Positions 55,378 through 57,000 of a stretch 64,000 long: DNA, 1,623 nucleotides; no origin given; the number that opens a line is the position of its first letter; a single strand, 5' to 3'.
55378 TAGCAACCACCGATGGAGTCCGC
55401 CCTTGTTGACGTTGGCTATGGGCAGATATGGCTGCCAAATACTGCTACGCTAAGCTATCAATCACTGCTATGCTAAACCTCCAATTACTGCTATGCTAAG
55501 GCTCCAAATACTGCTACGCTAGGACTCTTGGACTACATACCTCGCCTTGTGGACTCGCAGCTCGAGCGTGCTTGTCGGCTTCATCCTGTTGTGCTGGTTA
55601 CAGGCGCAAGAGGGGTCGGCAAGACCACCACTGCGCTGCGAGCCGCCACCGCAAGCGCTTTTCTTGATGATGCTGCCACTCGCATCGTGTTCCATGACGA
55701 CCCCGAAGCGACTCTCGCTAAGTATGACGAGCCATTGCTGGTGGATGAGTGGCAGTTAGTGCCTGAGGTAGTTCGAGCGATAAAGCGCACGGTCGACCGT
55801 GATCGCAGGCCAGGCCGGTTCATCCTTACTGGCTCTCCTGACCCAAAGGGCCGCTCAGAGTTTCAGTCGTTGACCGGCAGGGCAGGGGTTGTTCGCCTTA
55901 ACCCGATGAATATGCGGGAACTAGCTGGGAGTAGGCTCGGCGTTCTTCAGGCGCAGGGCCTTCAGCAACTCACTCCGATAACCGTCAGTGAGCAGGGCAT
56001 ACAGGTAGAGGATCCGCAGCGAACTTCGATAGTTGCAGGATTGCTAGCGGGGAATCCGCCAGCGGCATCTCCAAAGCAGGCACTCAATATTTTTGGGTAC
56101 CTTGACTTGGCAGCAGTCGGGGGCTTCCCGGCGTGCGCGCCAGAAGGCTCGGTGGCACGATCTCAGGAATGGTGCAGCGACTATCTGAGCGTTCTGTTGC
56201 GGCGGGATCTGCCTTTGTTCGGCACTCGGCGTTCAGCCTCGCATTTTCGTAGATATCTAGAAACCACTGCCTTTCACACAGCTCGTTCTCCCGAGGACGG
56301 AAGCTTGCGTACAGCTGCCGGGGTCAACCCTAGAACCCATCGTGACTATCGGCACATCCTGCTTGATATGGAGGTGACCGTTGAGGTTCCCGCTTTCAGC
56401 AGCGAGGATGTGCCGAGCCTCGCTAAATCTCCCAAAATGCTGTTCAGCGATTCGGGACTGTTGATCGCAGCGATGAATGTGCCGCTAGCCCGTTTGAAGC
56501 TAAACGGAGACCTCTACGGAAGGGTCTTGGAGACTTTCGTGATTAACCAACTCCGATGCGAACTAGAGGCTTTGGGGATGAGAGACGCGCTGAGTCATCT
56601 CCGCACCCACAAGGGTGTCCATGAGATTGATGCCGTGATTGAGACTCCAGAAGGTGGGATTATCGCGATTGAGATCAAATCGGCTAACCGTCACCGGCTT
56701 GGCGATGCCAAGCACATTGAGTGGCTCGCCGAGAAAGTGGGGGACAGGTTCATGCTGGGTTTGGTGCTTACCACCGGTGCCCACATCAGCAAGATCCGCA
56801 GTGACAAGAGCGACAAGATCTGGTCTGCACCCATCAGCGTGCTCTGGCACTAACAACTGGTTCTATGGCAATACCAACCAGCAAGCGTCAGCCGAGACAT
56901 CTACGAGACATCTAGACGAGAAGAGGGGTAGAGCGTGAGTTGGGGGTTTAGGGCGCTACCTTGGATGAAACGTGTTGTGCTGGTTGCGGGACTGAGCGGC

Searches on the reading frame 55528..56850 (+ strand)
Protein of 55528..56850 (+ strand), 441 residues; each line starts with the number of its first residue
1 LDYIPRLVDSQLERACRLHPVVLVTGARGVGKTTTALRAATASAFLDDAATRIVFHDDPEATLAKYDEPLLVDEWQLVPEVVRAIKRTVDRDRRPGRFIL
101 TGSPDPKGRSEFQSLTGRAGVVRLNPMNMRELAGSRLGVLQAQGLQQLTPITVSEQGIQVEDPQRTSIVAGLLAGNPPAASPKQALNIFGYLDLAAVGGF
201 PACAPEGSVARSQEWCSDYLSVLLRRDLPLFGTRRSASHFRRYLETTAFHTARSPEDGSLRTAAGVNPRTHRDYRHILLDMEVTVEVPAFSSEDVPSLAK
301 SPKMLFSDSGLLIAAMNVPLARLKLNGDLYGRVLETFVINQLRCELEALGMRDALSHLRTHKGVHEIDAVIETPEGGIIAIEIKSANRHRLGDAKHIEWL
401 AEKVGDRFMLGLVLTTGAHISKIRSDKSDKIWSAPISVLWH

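Call 99: search_protein_families(library=padloc, proteins=[window:55528-56850:+], max_evalue=0.00001)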
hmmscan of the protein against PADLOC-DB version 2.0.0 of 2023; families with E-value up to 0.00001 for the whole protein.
window:55528-56850:+ (441 aa): 7 families
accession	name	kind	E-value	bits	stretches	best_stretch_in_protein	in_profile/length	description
PDLC04790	PDC-S01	-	3.5e-92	307.3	2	164-441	148-419/422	-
PDLC04789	PDC-S01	-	4.5e-22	76.6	1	4-389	2-344/375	-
PDLC04791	PDC-S01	-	1.2e-10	38.6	1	267-391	238-357/395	-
PDLC04792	PDC-S01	-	8.6e-09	32.5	0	301-393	304-392/452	-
PDLC04786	PDC-S01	-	3.6e-08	30.6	0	276-390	276-391/439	-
PDLC04788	PDC-S01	-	1.7e-07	28.5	0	226-391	218-388/448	-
PDLC04787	PDC-S01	-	9.2e-07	26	0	67-346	93-327/412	-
